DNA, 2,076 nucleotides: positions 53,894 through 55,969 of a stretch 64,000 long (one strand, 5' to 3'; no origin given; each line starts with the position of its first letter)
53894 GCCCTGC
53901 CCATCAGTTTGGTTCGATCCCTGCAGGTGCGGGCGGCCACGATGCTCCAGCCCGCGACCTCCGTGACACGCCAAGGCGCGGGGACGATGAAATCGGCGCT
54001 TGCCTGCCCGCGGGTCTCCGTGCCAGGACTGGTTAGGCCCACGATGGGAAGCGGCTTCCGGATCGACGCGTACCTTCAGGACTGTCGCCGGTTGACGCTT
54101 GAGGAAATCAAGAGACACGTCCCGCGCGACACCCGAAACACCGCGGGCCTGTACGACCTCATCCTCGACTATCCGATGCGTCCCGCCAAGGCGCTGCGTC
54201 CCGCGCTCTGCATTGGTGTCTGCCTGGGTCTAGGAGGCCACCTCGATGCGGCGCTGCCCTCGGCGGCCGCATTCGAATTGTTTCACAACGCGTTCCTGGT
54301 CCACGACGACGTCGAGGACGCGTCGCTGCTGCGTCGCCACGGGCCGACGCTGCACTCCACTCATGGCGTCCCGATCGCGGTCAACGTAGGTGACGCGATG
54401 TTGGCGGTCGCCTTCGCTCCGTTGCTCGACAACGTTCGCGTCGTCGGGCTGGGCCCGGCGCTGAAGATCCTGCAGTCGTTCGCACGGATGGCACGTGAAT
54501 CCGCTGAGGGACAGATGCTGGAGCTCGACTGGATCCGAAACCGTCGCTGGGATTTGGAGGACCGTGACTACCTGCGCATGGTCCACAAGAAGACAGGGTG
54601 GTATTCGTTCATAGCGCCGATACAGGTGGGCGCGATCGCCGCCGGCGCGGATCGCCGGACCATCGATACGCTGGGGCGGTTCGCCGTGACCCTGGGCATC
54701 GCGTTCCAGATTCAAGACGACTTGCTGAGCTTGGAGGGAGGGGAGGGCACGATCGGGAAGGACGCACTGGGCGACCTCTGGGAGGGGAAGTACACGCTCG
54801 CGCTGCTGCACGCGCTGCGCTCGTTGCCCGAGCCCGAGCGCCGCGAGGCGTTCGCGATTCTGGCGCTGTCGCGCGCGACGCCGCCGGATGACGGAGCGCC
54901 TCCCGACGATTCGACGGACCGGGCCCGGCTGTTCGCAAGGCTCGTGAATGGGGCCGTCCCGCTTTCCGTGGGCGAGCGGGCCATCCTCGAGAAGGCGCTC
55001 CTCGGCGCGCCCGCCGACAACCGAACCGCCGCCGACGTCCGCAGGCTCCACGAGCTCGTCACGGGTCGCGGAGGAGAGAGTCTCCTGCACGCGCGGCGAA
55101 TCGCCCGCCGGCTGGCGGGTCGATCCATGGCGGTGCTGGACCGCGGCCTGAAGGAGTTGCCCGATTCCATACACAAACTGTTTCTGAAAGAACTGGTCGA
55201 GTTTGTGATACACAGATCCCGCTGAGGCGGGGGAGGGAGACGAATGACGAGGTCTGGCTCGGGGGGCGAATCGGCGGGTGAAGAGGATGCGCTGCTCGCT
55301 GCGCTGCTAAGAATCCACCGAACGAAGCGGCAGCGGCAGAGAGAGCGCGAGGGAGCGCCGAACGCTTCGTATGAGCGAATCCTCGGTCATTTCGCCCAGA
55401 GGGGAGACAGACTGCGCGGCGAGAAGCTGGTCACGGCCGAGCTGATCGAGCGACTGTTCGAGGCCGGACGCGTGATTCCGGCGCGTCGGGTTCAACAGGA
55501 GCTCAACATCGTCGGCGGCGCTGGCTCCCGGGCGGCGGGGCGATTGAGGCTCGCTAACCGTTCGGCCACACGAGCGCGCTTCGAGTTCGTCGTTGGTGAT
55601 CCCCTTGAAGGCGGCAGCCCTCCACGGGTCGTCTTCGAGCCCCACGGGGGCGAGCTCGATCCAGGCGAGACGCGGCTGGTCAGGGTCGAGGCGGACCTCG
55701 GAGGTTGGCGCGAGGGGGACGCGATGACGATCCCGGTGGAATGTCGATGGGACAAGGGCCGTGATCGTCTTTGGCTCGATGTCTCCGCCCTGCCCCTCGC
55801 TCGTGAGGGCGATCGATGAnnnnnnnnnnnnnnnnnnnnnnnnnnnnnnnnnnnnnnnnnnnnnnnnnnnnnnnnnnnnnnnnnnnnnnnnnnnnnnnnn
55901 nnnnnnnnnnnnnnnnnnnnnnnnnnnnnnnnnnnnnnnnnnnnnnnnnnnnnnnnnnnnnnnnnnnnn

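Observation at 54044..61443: Tightly coupled seven-gene isoprenoid-associated operon of mostly unknown proteins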

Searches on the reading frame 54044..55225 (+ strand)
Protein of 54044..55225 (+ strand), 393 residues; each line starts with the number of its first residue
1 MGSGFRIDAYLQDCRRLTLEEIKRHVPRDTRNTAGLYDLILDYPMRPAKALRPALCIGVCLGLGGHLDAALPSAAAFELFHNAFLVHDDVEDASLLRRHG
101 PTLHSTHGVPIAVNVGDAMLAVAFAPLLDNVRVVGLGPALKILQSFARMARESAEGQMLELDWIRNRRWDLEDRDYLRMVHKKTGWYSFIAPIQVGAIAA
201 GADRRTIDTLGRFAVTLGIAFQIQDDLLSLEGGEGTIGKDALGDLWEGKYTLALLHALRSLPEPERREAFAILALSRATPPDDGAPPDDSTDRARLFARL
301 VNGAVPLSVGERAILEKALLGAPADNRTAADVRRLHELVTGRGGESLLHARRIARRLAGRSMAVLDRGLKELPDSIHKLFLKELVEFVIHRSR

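Call 4: search_protein_families(library=pfam, proteins=[window:54044-55225:+], max_evalue=0.1)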
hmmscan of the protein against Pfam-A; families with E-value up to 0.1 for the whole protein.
window:54044-55225:+ (393 aa): 1 family
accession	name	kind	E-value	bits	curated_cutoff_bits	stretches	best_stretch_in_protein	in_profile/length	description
PF00348.22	polyprenyl_synt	-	2.3e-55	188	27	1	40-266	7-227/251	Polyprenyl synthetase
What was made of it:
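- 54044..55225 (+): A: trans-polyprenyl diphosphate synthase, 393 aa, probably short-chain (GGPP type). It has a ~60-aa insertion before the C-terminal helix. PF00348 E 2.3e-55 (call 4).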

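Call 5: search_protein_families(library=ncbifam, proteins=[window:54044-55225:+], max_evalue=0.1)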
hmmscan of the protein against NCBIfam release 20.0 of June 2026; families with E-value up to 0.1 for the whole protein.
window:54044-55225:+ (393 aa): 16 families
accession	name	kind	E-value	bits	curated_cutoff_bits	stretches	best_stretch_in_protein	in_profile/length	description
NF041169.1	f2_encap_cargo4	exception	1.6e-50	172.3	450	1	48-271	50-264/334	family 2 encapsulin nanocompartment cargo protein polyprenyl transferase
NF041003.1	GGPP_syn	equivalog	2.3e-44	151.8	500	1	46-270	38-259/326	geranylgeranyl diphosphate synthase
NF040698.1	IdsA_Meth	equivalog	1.8e-43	149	468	1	48-273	42-265/328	short chain isoprenyl diphosphate synthase IdsA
NF045549.1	GGPPsyn_IdsB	equivalog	1.1e-34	120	475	1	47-262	64-273/346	geranylgeranyl diphosphate synthase IdsB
NF045485.1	FPPsyn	subfamily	1e-31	110.1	275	1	48-258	37-248/288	farnesyl diphosphate synthase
NF045685.1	GGPPSynCrtE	equivalog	7.7e-30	103.9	460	1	5-258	1-253/293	geranylgeranyl diphosphate synthase CrtE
TIGR02748.1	GerC3_HepT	equivalog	2e-27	96.2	456.55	1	65-259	60-244/319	heptaprenyl diphosphate synthase component II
NF040789.2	gerfarn_diphsyn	equivalog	2.8e-26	92.5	560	1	72-257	86-266/345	geranylfarnesyl diphosphate synthase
NF008140.0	PRK10888.1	equivalog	3e-25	89.2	412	1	49-260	45-246/323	octaprenyl diphosphate synthase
TIGR02749.1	prenyl_cyano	equivalog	2.4e-23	82.7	383.2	1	75-262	74-251/322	solanesyl diphosphate synthase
NF042417.1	NPPPS_Mycobact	equivalog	5.2e-23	81.6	600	1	49-265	57-264/335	nonaprenyl/(2E,6E)-farnesyl/geranylgeranyl diphosphat synthase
NF045628.1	HxpDPsynlarge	equivalog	3e-21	75.7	500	1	68-259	55-236/311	hexaprenyl-diphosphate synthase large subunit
NF007877.0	PRK10581.1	equivalog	1.6e-20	73.5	321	1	49-258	45-256/299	(2E,6E)-farnesyl diphosphate synthase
NF040627.1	GFPS_Meth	equivalog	6.2e-19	68.5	600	1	48-230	40-210/285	geranylfarnesyl diphosphate synthase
NF042416.1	GFPPS_Mycobact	equivalog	3.9e-16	59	600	2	179-259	188-268/350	bifunctional (2E,6E)-farnesyl/geranyl diphosphate synthase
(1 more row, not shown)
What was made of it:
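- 54044..55225 (+): The best NCBIfam hit is the family 2 encapsulin cargo polyprenyl transferase, but at 172 bits it is far below the 450-bit cutoff (call 5).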

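Call 24: search_protein_families(library=padloc, proteins=[window:54044-55225:+], max_evalue=0.01)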
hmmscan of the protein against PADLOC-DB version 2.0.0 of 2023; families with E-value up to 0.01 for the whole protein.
window:54044-55225:+ (393 aa): 0 families

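Call 59: search_solved_structures(query=window:54044-55225:+, max_evalue=1e-20, show_alignments=2)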
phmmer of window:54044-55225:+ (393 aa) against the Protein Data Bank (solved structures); distinct sequences matched with E-value up to 1e-20: 34.
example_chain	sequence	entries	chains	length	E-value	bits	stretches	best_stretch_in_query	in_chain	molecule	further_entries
1wmw_A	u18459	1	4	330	4.6e-51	177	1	37-282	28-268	geranylgeranyl diphosphate synthetase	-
5jfq_A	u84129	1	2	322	4.7e-31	111.1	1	6-259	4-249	Geranylgeranyl Pyrophosphate Synthetase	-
6kd7_A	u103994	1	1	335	4.2e-30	108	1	12-271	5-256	Polyprenyl synthetase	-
1wy0_A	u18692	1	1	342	2.4e-29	105.5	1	13-270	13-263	geranylgeranyl pyrophosphate synthetase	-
3nf2_A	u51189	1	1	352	1e-27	100.1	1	48-261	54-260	Putative polyprenyl synthetase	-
9v4g_A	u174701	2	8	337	5.8e-27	97.6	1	35-275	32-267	prenyltransferase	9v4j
3oyr_A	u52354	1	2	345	1.5e-26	96.3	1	48-262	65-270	Trans-isoprenyl diphosphate synthase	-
5xn5_A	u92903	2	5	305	1.9e-26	96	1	4-259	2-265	Os07g0580900 protein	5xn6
7my6_A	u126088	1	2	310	2.5e-26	95.6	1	9-258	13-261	Farnesyl-diphosphate synthase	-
7my7_AAA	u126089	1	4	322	2.8e-26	95.4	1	9-258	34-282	Farnesyl-diphosphate synthase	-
9v4h_A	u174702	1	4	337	5e-26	94.6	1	35-275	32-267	prenyltransferase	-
9v4i_A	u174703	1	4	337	7.9e-26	93.9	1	35-275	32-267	prenyltransferase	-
7mxz_AAA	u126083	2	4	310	1.2e-25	93.3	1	45-259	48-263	Geranylgeranyl pyrophosphate synthase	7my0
7my1_AAA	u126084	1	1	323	1.4e-25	93.1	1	45-259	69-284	Geranylgeranyl pyrophosphate synthase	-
6sxn_B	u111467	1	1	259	4.8e-25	91.3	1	4-235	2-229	Geranylgeranyl pyrophosphate synthase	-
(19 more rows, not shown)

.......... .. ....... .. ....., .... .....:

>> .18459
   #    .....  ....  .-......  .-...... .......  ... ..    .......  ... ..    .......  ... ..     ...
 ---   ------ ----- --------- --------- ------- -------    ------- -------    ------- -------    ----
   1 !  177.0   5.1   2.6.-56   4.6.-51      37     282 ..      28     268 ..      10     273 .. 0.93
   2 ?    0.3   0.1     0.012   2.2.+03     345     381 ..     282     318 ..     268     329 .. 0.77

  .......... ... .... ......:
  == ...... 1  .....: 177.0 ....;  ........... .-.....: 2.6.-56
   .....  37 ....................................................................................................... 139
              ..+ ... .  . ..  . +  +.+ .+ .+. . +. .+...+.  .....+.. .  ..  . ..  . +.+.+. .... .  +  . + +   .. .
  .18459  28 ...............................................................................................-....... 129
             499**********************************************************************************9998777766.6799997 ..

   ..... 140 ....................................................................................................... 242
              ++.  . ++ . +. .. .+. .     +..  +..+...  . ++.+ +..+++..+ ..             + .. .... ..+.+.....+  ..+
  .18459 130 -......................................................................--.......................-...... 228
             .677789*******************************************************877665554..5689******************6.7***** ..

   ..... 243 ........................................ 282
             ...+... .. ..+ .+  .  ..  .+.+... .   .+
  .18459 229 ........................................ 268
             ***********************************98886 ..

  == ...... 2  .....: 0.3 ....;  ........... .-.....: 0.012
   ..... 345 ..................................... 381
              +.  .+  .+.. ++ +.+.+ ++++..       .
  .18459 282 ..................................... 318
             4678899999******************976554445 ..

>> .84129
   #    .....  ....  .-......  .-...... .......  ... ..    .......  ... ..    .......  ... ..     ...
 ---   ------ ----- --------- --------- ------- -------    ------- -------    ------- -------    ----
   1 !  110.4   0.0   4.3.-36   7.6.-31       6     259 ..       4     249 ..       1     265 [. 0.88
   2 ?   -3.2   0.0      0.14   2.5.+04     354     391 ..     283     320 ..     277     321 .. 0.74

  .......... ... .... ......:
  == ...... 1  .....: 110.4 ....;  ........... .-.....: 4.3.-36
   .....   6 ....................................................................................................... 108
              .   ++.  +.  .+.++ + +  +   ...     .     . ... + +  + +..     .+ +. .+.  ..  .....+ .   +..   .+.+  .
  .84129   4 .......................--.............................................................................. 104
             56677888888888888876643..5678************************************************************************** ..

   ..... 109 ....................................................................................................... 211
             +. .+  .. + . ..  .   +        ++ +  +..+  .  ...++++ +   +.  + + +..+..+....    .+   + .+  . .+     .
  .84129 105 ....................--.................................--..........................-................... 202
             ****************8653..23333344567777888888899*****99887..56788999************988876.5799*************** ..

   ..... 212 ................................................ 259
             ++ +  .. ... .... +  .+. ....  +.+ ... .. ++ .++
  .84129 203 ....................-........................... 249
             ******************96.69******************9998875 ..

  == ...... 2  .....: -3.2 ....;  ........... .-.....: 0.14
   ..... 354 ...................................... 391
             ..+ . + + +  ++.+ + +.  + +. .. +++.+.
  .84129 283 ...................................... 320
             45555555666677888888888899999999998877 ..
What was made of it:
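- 54044..55225 (+): Best solved homologue is Thermus thermophilus GGPP synthase 1wmw, E 4.6e-51 (call 59).
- On trans-Polyprenyl diphosphate synthase (PF00348): The closest solved relative is a GGPP synthase (call 59).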

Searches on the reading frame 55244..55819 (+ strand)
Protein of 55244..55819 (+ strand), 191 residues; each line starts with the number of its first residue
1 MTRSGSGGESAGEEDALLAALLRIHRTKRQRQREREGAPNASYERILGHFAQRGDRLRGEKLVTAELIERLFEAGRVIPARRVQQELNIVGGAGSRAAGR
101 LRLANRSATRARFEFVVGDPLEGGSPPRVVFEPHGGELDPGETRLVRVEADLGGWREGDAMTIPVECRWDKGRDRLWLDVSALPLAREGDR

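Call 4: search_protein_families(library=pfam, proteins=[window:55244-55819:+], max_evalue=0.1)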
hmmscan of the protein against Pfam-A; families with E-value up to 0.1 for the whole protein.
window:55244-55819:+ (191 aa): 0 families

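Call 5: search_protein_families(library=ncbifam, proteins=[window:55244-55819:+], max_evalue=0.1)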
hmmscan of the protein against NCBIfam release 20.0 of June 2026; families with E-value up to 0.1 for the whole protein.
window:55244-55819:+ (191 aa): 0 families

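Call 24: search_protein_families(library=padloc, proteins=[window:55244-55819:+], max_evalue=0.01)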
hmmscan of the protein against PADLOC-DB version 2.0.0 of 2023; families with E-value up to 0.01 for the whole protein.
window:55244-55819:+ (191 aa): 0 families
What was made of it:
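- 55244..55819 (+): B: 191-aa protein with a basic helical N-terminal part and a probable Ig-like beta-sandwich C-terminal half. Lineage-specific and not part of the conserved core. No Pfam, NCBIfam or PADLOC hit (calls 4, 5, 24).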

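Call 93: search_protein_families(library=pfam, alignment_id=A7, max_evalue=5)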
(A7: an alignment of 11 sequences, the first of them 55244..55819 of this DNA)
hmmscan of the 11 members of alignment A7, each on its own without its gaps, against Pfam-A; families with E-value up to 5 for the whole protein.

A. member 1, window:55244-55819:+ (191 aa): 0 families

B. families by the number of members that match (of 11 scanned): 6 families
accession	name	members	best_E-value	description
PF23619.1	Ig_VWA7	1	0.00013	VWA7 Ig-like domain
PF06102.17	RRP36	1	0.023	rRNA biogenesis protein RRP36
PF15644.12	Gln_amidase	1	0.078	Papain fold toxin 1, glutamine deamidase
PF24641.1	KH_DEAH11_2nd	1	0.19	DEAH11 eukaryotic type KH-domain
PF24507.1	Ig_CFAP65_4th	1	0.28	CFAP65, fourth Ig-like domain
PF23148.1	Gp77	1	0.43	Podophage GP4 fiber-tail adaptor protein gp77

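Call 106: search_solved_structures(query=A7, max_evalue=10)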
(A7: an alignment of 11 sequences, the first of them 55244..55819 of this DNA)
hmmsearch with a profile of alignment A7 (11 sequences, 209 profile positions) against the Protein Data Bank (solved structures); distinct sequences matched with E-value up to 10: 5.
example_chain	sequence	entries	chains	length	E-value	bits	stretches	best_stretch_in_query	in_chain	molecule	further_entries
8bl3_A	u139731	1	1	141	0.003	21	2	101-164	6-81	scIg12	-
7skn_A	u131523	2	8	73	0.013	19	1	112-167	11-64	De novo synthetic protein DIG8-CC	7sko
8bl6_A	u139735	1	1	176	0.021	18.3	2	99-156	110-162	dIG14-scdim-EF62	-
2qsv_A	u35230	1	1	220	0.71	13.3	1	129-175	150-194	Uncharacterized protein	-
7n6g_1L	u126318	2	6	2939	6.9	10.1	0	94-170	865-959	FAP47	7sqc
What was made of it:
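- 55244..55819 (+): The B profile's best PDB hits are designed Ig domains, E 0.003-0.02 (call 106), and one member hits Ig_VWA7 at E 1e-4 (call 93).
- Tried and rejected: B looks Ig-like instead (calls 93, 106).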
